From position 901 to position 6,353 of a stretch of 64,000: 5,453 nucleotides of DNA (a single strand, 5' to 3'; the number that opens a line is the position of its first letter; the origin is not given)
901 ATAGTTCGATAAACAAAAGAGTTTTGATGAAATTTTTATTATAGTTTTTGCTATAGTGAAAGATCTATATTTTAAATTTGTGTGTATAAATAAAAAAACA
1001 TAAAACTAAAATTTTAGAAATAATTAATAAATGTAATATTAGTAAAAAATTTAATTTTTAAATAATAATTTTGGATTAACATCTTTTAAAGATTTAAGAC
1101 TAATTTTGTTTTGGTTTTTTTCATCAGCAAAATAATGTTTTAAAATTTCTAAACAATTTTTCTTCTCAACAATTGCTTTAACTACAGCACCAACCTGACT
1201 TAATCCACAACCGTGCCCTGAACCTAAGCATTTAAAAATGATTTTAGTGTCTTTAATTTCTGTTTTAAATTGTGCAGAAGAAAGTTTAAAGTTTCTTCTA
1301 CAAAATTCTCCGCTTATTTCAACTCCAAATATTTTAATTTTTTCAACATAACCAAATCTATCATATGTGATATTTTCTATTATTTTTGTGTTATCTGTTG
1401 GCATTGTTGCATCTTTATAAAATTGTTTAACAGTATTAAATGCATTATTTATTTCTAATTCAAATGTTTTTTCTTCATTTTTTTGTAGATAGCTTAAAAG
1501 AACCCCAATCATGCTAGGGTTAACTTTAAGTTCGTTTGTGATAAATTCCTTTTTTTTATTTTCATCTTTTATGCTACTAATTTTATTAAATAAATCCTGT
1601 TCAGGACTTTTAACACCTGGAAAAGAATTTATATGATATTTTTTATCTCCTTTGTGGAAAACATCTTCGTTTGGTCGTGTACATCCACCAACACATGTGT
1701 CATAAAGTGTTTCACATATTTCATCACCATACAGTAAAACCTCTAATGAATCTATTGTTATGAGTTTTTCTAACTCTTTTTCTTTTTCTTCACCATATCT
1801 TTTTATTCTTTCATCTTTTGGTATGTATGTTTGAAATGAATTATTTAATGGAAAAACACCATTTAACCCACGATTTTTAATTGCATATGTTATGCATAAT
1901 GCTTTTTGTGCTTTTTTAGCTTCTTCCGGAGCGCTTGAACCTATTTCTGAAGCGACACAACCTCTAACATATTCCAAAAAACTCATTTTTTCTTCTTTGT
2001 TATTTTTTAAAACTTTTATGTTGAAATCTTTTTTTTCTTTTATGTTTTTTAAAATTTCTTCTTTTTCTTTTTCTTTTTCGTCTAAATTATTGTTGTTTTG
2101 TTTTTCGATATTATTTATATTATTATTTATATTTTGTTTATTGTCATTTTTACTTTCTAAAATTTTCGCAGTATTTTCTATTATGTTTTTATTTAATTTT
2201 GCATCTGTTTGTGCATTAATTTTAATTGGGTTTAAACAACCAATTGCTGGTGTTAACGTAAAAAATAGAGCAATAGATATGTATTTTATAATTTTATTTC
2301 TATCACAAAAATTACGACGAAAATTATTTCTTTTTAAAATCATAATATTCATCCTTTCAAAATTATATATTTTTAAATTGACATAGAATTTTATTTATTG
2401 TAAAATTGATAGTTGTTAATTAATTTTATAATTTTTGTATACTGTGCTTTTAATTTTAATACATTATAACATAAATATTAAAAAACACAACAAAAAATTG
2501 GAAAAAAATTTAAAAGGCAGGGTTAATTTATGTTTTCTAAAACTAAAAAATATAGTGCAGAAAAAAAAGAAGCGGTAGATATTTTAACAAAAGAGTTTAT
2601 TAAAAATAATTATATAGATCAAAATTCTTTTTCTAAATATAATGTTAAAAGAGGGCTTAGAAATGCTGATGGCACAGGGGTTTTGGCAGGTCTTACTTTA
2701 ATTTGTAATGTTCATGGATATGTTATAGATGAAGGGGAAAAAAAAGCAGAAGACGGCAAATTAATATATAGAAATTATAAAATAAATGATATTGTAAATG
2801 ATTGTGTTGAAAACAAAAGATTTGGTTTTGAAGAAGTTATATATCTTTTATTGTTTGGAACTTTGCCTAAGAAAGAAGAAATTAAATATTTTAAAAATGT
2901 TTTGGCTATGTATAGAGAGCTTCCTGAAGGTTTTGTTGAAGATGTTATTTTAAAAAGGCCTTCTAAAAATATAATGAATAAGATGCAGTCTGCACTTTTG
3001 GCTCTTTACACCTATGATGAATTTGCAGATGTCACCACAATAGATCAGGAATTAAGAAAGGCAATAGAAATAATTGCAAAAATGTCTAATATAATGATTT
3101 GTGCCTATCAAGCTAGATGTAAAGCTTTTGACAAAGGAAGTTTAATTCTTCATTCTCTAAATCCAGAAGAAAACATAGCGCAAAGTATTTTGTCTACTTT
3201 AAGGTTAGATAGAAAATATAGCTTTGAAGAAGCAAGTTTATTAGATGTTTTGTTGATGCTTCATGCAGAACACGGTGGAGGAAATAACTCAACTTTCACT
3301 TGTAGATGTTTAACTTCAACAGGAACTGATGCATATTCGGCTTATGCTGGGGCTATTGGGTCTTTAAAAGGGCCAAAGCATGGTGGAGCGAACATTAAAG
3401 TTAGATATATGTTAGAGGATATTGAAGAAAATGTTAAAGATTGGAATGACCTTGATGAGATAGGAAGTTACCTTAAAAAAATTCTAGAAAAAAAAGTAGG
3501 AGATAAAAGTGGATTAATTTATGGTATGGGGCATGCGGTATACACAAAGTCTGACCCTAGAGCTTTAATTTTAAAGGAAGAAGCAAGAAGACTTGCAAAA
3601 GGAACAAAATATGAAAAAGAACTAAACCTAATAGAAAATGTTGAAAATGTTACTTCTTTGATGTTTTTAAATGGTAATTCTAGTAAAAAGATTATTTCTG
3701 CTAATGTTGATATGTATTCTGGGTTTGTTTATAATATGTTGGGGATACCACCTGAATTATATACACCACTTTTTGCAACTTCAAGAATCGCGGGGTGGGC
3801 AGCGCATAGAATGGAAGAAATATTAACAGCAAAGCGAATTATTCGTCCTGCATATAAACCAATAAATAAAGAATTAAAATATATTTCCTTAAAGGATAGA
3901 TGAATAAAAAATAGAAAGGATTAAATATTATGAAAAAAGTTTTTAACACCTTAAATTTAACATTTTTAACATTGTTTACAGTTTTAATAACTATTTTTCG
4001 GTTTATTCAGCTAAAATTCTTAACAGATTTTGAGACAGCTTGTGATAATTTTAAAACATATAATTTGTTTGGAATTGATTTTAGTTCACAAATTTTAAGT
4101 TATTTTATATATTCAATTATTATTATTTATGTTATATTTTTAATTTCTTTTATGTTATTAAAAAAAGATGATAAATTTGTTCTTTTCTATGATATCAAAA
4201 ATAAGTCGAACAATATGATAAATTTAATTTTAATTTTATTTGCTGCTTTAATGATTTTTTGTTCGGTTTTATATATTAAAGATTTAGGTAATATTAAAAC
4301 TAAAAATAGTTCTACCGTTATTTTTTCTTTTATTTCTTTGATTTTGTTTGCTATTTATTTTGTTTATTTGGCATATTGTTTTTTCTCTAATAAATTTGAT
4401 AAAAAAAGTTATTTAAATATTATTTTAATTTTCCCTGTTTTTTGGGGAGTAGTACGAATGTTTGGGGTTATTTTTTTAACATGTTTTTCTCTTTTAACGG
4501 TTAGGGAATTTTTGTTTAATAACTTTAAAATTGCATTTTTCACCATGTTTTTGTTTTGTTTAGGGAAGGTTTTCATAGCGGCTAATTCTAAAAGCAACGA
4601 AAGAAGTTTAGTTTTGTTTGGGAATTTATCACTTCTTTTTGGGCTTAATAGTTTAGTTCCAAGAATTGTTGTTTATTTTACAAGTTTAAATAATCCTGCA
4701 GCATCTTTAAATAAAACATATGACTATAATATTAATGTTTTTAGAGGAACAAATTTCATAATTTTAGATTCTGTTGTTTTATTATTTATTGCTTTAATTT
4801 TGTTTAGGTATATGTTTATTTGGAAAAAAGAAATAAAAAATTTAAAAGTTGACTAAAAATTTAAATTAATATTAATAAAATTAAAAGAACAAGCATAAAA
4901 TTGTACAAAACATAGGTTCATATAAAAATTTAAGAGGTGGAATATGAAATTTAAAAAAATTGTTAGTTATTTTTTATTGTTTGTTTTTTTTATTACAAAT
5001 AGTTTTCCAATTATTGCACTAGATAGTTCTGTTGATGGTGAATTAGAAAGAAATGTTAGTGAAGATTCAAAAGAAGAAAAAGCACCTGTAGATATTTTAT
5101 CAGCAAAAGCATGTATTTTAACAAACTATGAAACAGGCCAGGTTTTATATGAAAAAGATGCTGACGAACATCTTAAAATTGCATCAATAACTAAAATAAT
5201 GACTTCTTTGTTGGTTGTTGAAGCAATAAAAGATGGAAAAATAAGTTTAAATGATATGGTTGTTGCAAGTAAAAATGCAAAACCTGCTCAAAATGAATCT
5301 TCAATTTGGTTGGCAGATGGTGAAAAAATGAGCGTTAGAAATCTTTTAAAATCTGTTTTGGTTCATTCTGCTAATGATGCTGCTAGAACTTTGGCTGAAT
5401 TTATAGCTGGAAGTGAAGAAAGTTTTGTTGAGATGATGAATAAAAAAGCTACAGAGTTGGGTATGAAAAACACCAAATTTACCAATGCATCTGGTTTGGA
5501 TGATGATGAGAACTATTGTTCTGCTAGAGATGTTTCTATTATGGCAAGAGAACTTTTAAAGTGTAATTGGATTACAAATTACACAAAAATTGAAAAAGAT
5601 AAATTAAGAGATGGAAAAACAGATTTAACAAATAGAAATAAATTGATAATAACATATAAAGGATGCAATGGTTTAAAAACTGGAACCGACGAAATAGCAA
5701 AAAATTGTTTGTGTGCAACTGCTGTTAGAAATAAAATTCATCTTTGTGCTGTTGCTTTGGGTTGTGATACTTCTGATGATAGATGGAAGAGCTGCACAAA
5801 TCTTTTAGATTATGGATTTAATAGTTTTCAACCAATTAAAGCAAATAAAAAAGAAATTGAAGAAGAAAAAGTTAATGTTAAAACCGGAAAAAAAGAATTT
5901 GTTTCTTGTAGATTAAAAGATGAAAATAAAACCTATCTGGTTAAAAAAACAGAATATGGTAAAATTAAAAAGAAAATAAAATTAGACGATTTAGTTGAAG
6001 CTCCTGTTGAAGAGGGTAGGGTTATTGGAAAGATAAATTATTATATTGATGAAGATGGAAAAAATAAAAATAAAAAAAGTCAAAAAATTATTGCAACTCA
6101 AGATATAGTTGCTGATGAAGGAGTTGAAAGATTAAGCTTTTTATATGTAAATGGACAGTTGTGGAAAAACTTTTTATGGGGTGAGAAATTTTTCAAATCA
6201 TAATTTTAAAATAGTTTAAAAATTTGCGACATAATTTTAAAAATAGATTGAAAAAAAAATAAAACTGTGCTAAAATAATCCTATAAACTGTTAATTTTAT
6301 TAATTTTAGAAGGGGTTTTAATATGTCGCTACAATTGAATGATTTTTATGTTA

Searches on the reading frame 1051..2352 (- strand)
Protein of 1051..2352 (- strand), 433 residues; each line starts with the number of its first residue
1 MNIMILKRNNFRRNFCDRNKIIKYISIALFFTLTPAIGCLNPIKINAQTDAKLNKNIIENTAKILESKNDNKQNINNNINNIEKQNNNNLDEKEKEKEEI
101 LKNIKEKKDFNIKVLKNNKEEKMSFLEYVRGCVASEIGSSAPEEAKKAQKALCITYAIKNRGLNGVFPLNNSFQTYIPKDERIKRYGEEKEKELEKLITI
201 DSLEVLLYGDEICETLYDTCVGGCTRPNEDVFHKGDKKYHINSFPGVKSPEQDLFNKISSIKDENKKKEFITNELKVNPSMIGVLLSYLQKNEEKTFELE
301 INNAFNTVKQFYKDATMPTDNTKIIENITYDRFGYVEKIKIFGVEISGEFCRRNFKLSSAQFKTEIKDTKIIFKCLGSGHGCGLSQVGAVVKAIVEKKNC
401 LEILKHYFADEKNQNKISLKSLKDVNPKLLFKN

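Call 17: search_protein_families(library=pfam, proteins=[window:1051-2352:-], max_evalue=0.00001)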
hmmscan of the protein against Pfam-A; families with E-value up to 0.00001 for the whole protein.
window:1051-2352:- (433 aa): 1 family
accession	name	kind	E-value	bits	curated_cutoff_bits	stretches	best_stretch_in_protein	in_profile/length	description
PF08486.15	SpoIID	-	4.5e-07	30.9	23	1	121-183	9-74/97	Stage II sporulation protein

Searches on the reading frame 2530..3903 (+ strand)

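Call 17: search_protein_families(library=pfam, proteins=[window:2530-3903:+], max_evalue=0.00001)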
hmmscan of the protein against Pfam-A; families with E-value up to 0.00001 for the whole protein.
window:2530-3903:+ (457 aa): 1 family
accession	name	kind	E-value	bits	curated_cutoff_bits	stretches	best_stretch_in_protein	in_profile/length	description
PF00285.26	Citrate_synt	-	1.3e-107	360.4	27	1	49-441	3-357/357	Citrate synthase, C-terminal domain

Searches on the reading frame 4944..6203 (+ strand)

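Call 17: search_protein_families(library=pfam, proteins=[window:4944-6203:+], max_evalue=0.00001)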
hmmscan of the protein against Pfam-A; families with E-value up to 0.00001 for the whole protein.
window:4944-6203:+ (419 aa): 4 families
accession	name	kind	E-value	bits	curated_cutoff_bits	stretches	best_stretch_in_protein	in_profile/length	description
PF00768.25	Peptidase_S11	-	1e-72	244.9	27.6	1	48-275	8-238/239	D-alanyl-D-alanine carboxypeptidase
PF13354.11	Beta-lactamase2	-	8e-14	51.9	22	1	60-206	5-148/214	Beta-lactamase enzyme family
PF07943.18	PBP5_C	-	8.9e-09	35.8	21.2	1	292-392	1-87/91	Penicillin-binding protein 5, C-terminal domain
PF00144.29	Beta-lactamase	-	1.1e-06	28.5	27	0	72-135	45-100/329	Beta-lactamase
